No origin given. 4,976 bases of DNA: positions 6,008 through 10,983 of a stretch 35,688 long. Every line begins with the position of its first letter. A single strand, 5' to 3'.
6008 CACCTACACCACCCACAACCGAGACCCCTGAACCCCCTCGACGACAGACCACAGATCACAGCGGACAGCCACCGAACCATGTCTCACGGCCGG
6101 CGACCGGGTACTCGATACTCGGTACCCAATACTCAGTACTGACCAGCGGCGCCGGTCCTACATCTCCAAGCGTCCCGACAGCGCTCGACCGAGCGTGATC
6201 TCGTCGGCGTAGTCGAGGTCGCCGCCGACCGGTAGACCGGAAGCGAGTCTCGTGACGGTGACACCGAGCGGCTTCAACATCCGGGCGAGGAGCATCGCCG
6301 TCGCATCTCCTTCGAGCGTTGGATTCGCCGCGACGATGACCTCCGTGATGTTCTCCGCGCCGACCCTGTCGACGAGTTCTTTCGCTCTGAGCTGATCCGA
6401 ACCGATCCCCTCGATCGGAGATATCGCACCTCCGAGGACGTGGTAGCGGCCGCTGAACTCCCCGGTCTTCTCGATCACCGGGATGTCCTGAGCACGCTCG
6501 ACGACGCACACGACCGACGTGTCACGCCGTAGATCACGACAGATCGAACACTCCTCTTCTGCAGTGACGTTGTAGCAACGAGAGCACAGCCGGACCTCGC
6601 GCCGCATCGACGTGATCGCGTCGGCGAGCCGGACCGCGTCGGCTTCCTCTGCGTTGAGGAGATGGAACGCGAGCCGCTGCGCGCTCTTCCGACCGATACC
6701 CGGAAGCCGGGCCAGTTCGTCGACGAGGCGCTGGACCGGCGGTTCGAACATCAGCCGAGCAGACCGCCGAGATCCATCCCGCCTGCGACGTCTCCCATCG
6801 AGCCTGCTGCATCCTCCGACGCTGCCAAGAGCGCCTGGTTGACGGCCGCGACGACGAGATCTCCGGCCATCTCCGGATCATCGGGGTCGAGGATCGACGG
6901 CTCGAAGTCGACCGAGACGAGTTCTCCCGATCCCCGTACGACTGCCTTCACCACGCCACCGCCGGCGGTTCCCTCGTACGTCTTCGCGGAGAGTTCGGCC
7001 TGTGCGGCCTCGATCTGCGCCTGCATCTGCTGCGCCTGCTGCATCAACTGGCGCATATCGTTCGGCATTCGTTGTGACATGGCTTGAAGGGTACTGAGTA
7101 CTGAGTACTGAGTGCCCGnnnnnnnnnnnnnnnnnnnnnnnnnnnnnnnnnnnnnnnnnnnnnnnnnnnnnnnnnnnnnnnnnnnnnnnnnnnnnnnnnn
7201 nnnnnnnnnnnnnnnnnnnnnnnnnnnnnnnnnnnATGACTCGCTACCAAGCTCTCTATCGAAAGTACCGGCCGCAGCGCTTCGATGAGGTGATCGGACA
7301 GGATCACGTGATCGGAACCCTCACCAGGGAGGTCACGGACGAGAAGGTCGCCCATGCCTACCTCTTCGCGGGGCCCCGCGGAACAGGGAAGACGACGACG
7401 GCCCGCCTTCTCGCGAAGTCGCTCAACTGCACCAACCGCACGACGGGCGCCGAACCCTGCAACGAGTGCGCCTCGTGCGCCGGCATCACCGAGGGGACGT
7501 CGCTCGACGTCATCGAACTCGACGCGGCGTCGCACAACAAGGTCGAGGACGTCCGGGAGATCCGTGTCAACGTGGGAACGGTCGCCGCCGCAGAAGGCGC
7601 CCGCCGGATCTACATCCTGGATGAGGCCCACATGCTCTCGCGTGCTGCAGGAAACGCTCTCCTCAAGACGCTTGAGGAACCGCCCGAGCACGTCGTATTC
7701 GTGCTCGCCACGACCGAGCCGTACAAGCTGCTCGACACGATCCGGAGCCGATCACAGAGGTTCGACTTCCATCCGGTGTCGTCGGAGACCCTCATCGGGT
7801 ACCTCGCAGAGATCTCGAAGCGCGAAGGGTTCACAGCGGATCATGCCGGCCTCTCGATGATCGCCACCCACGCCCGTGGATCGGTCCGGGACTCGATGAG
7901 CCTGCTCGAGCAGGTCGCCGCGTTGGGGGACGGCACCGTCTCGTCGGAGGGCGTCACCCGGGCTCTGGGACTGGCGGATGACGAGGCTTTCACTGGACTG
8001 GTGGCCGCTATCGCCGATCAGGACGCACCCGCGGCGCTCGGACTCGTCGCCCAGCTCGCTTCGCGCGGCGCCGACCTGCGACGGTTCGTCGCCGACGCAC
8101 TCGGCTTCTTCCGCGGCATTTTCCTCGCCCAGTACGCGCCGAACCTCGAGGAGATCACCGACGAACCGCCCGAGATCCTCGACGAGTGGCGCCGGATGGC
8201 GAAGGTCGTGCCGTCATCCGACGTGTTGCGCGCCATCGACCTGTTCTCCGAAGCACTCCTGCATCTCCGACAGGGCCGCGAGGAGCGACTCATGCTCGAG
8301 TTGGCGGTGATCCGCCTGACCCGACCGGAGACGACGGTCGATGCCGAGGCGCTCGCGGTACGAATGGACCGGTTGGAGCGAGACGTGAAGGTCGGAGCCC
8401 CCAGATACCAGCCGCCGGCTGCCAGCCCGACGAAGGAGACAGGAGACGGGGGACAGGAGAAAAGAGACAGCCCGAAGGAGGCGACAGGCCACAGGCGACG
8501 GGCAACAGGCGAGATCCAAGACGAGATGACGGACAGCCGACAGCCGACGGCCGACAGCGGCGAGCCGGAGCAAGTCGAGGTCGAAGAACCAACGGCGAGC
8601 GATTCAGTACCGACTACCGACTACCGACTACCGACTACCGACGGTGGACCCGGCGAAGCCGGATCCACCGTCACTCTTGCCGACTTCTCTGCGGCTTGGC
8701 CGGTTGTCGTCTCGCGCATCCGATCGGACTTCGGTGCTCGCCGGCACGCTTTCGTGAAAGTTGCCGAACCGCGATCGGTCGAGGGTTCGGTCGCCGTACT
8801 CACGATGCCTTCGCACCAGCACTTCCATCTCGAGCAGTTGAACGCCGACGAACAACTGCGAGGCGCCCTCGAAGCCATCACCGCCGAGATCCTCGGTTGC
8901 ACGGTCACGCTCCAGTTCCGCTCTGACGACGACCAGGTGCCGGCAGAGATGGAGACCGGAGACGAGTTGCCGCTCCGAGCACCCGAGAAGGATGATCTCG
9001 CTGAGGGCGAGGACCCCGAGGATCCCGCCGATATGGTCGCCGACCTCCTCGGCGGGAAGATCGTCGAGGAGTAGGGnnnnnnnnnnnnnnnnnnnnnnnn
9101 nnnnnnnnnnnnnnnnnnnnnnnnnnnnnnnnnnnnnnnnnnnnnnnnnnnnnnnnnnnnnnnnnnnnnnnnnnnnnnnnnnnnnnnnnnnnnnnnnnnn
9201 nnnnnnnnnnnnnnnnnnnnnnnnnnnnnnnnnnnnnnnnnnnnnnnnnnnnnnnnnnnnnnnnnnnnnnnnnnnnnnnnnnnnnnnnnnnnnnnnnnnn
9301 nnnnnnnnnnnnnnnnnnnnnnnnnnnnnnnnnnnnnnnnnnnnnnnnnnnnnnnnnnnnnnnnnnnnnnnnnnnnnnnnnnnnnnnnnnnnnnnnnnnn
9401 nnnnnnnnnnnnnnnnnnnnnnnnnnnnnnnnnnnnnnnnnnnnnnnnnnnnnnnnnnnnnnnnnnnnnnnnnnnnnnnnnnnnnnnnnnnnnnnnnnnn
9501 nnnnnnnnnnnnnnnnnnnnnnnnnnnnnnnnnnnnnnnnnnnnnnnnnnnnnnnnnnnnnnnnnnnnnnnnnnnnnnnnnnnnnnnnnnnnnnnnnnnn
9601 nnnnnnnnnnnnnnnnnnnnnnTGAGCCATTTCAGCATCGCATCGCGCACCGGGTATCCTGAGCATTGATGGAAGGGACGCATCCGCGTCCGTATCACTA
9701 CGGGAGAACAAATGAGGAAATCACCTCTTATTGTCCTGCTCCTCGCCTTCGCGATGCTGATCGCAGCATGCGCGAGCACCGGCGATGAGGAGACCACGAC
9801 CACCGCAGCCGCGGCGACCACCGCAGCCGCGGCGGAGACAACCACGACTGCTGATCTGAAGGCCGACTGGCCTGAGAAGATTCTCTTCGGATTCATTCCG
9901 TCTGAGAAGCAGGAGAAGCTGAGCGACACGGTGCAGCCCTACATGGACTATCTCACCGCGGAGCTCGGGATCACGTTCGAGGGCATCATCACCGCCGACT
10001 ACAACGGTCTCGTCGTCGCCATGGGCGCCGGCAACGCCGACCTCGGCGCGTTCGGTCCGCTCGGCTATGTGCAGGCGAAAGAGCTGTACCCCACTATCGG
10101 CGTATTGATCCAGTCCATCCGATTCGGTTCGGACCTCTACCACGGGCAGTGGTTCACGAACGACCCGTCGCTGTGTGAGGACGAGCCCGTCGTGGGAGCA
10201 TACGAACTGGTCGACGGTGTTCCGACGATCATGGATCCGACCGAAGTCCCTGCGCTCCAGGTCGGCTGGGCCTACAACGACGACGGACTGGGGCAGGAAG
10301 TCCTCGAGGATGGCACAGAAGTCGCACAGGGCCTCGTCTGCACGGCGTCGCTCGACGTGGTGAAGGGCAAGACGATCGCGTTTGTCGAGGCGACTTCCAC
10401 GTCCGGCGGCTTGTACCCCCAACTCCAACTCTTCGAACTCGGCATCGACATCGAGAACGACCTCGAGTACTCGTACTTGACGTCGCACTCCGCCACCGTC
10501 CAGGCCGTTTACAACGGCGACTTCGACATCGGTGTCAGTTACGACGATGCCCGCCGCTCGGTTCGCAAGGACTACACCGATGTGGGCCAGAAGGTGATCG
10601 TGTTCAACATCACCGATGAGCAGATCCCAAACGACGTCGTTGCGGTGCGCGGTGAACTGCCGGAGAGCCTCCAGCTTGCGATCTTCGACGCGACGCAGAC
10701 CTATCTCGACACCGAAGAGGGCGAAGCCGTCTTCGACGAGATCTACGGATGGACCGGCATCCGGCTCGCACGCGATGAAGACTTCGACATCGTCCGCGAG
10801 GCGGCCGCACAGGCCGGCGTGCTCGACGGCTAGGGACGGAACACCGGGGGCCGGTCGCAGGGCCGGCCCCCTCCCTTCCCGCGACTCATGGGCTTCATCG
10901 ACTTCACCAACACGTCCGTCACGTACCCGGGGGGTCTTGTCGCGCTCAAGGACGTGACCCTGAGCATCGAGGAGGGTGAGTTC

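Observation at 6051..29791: Period-7 (heptanucleotide) tandem arrays occupy nearly every convergent or divergent spacer, an STRR-like repeat system in a GC-rich actinobacterial-type genome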

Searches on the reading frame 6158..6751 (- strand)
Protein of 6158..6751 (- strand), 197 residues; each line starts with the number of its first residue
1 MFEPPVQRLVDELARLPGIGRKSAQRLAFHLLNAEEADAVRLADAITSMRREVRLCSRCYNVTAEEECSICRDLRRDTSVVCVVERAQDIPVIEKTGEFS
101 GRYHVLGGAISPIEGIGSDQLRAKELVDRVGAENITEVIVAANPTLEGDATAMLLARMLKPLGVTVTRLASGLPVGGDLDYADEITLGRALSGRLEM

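Call 20: find_encoding_contigs(protein=window:6158-6751:-, flank=10000, max_places=6)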
Protein window:6158-6751:- (197 aa): 3 contigs read that carry it; 3 places shown.
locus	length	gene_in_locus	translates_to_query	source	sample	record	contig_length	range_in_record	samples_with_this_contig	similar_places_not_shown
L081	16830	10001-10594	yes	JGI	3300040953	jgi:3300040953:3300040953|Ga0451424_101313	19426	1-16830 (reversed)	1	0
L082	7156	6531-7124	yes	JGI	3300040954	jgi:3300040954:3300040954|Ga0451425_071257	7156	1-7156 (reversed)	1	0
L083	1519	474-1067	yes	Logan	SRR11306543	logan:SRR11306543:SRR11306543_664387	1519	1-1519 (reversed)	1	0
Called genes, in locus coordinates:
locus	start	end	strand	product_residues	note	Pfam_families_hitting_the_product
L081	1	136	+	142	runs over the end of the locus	-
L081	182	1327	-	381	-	PF01551:Peptidase_M23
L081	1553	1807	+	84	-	-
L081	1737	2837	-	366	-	PF01966:HD, PF13286:HD_assoc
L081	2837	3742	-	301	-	PF00528:BPD_transp_1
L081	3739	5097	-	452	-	PF00528:BPD_transp_1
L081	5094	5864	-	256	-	PF00005:ABC_tran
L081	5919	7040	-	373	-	-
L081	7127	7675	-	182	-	PF06941:NT5C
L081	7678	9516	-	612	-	PF05496:RuvB_N (weak), PF13177:DNA_pol3_delta2, PF13401:AAA_22 (weak), PF13604:AAA_30 (weak), PF00004:AAA, PF22608:DNAX_ATPase_lid, PF12169:DNA_pol3_gamma3, PF20964:DnaX_C (weak), +1 more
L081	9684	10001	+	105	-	PF02575:YbaB_DNA_bd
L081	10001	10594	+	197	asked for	PF21176:RecR_HhH, PF02132:RecR_ZnF (weak), PF01751:Toprim (weak), PF13662:Toprim_4, PF21175:RecR_C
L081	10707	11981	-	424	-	PF02720:DUF222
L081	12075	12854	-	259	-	PF00459:Inositol_P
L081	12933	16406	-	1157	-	PF02574:S-methyl_trans, PF00809:Pterin_bind, PF02607:B12-binding_2, PF02310:B12-binding, PF02965:Met_synt_B12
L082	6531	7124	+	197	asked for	PF21176:RecR_HhH, PF02132:RecR_ZnF (weak), PF01751:Toprim (weak), PF13662:Toprim_4, PF21175:RecR_C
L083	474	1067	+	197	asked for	PF21176:RecR_HhH, PF02132:RecR_ZnF (weak), PF01751:Toprim (weak), PF13662:Toprim_4, PF21175:RecR_C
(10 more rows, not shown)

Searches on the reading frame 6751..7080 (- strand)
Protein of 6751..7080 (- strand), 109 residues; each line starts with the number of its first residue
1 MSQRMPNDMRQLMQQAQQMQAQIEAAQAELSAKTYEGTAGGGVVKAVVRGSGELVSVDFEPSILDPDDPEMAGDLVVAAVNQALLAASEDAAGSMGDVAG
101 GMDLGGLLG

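Call 59: search_protein_families(library=pfam, proteins=[window:6751-7080:-], max_evalue=0.001)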
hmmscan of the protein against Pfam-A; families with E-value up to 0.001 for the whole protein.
window:6751-7080:- (109 aa): 1 family
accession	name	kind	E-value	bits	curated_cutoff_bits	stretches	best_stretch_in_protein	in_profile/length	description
PF02575.21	YbaB_DNA_bd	-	8.9e-30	103.2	25.5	1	13-102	1-90/91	YbaB/EbfC DNA-binding family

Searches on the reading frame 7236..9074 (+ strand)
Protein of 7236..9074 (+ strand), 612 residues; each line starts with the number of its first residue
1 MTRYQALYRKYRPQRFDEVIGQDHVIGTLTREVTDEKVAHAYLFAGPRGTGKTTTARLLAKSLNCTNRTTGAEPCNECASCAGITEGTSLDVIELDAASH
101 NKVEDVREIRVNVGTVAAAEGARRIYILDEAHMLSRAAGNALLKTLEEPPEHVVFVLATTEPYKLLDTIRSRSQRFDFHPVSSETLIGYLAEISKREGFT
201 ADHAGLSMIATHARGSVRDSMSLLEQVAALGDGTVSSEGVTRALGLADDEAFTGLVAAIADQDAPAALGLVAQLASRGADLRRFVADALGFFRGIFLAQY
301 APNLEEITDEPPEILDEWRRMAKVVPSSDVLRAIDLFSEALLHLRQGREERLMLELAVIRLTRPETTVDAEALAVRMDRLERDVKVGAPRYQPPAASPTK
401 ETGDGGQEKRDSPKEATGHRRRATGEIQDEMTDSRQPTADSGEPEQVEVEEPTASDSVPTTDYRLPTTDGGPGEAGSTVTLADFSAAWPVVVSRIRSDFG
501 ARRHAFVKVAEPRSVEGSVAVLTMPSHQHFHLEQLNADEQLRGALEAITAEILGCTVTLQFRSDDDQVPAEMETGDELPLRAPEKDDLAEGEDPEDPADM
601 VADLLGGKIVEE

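Call 11: find_related_loci(query=window:7236-9074:+, collection=genome_contigs, flank=10000)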
Query window:7236-9074:+ (612 aa) in genome_contigs; peptide patterns used: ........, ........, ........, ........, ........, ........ (x = any residue, [..] = any of these).
599 stretches matched a pattern (row limit reached: there are more); 586 encode a relative of the query (tblastn E <= 1e-3); the best 80 are kept; 80 distinct loci.
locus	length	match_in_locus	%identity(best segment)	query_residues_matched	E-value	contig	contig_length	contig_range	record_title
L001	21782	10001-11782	61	4-612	0e+0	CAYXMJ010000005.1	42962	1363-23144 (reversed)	MAG TPA_asm: uncultured Acidimicrobiaceae bacterium isolate binchicken_co373_9 genome assembly, contig: NODE_80_length_4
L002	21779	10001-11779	61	4-612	0e+0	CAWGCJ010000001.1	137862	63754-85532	MAG: uncultured Acidimicrobiia bacterium isolate MFD03804.bin.2.108 genome assembly, contig: contig_16182, whole genome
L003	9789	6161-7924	59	4-612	0e+0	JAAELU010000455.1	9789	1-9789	MAG: bacterium isolate Bpl_13 BplG_CONTIG3902012, whole genome shotgun sequence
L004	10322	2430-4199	57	1-612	0e+0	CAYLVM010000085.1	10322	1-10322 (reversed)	MAG TPA_asm: uncultured Acidimicrobiaceae bacterium isolate SRP128015_co1_239 genome assembly, contig: NODE_10502_length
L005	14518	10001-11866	57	4-612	0e+0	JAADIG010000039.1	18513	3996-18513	MAG: Actinomycetota bacterium isolate M_MetaBat.3 contig-127_4832, whole genome shotgun sequence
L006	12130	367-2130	56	3-612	0e+0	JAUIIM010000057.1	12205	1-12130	MAG: Acidimicrobiia bacterium isolate Co_bin.261 NODE_28966_length_12205_cov_1.593062, whole genome shotgun sequence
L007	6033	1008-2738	56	4-612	0e+0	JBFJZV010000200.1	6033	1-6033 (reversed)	MAG: Acidimicrobiia bacterium isolate Mix_sand19.2022.05.Z.42 k141_490656_length_6033_cov_19.6135, whole genome shotgun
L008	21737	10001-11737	53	4-612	0e+0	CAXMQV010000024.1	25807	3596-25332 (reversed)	MAG: uncultured Gammaproteobacteria bacterium isolate 10C-St20-MC-01_bin.11.orig genome assembly, contig: k141_132156, w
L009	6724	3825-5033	74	4-403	0e+0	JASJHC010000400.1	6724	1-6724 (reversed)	MAG: Acidimicrobiia bacterium isolate ChS5.bin.13 ChesSed_k141_806990, whole genome shotgun sequence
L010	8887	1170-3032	53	4-612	0e+0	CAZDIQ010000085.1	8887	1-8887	MAG TPA_asm: uncultured Acidimicrobiaceae bacterium isolate SRP344714_co2_149 genome assembly, contig: NODE_20831_length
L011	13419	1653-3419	53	1-612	0e+0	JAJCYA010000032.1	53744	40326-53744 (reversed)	MAG: Acidimicrobiia bacterium isolate OFTM344 OFTM344_31, whole genome shotgun sequence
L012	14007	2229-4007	52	1-612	0e+0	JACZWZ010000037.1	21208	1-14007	MAG: Acidobacteria bacterium isolate B22D1T2 B22D1T2_NODE537, whole genome shotgun sequence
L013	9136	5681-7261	57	3-563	0e+0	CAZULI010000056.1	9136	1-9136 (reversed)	MAG TPA_asm: uncultured Acidimicrobiaceae bacterium isolate binchicken_co235_327 genome assembly, contig: NODE_17650_len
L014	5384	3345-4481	77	4-382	0e+0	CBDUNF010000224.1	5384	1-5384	MAG TPA_asm: uncultured bacterium isolate SRR22808118_binner23_Refined_49 genome assembly, contig: ERZ25043431.12471, wh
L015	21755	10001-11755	55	4-612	0e+0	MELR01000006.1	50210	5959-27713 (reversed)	MAG: Actinobacteria bacterium RBG_16_68_21 RBG_16_scaffold_1782, whole genome shotgun sequence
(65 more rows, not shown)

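Call 46: find_related_loci(query=window:7236-9074:+, collection=metagenome_contigs, flank=6000)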
Query window:7236-9074:+ (612 aa) in metagenome_contigs; peptide patterns used: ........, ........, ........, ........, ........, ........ (x = any residue, [..] = any of these).
600 stretches matched a pattern (row limit reached: there are more); 584 encode a relative of the query (tblastn E <= 1e-3); the best 80 are kept; 80 distinct loci.
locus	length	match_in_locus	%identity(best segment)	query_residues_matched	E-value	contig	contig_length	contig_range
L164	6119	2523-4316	81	1-612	0e+0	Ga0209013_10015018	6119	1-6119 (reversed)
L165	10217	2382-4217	71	3-612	0e+0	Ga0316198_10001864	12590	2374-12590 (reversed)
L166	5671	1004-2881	71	3-612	0e+0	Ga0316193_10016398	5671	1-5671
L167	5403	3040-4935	64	4-612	0e+0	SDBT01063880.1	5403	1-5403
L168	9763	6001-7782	61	4-612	0e+0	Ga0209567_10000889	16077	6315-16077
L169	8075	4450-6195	60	3-612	0e+0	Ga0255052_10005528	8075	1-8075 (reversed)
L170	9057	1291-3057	58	1-612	0e+0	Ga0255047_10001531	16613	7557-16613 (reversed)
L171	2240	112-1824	58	4-612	0e+0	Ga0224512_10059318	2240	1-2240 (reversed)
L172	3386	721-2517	58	4-612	0e+0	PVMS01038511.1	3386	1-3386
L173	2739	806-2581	57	4-611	0e+0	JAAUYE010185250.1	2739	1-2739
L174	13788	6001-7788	60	4-612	0e+0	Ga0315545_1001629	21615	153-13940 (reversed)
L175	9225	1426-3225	57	3-612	0e+0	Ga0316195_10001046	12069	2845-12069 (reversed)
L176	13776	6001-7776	57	4-610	0e+0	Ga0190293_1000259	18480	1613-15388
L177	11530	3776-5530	56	4-612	0e+0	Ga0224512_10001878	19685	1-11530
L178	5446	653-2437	58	4-612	0e+0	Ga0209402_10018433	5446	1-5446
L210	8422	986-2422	37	5-554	2e-92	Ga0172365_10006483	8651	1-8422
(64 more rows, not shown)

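Call 59: search_protein_families(library=pfam, proteins=[window:7236-9074:+], max_evalue=0.001)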
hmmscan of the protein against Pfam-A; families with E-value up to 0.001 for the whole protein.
window:7236-9074:+ (612 aa): 10 families
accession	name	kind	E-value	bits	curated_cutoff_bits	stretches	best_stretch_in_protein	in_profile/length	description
PF13177.12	DNA_pol3_delta2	-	3.5e-42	144.6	27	1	22-181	2-160/161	DNA polymerase III, delta subunit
PF12169.13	DNA_pol3_gamma3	-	1.9e-16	60.6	24.4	1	235-363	1-129/143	DNA polymerase III subunits gamma and tau domain III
PF00004.35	AAA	-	1.6e-11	45.2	21.2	1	43-178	2-125/131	ATPase family associated with various cellular activities (AAA)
PF22608.2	DNAX_ATPase_lid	-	1.6e-10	41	27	1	189-233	5-49/49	DNA polymerase III clamp loader subunit, ATPase lid domain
PF20964.2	DnaX_C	-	1.8e-07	31.5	26.2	1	475-564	3-88/113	DNA polymerase III subunit tau, C-terminal domain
PF13401.12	AAA_22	-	7.9e-07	29.9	27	1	42-160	8-123/130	AAA domain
PF05496.18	RuvB_N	-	1.2e-06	28.8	27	1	12-84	2-78/159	Holliday junction DNA helicase RuvB P-loop domain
PF13604.12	AAA_30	-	1e-05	25.8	27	1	42-156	21-122/191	AAA domain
PF07728.20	AAA_5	-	1.4e-05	25.5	22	1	43-149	3-93/139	AAA domain (dynein-related subfamily)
PF13191.12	AAA_16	-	0.00014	22.8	32.6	1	21-141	4-151/167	AAA ATPase domain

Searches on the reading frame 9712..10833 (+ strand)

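Call 59: search_protein_families(library=pfam, proteins=[window:9712-10833:+], max_evalue=0.001)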
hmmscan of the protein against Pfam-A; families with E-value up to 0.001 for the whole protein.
window:9712-10833:+ (373 aa): 1 family
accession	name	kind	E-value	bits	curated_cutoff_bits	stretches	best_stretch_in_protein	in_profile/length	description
PF12974.12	Phosphonate-bd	-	5.8e-49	167.1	27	1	59-358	1-242/242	ABC transporter, phosphonate, periplasmic substrate-binding protein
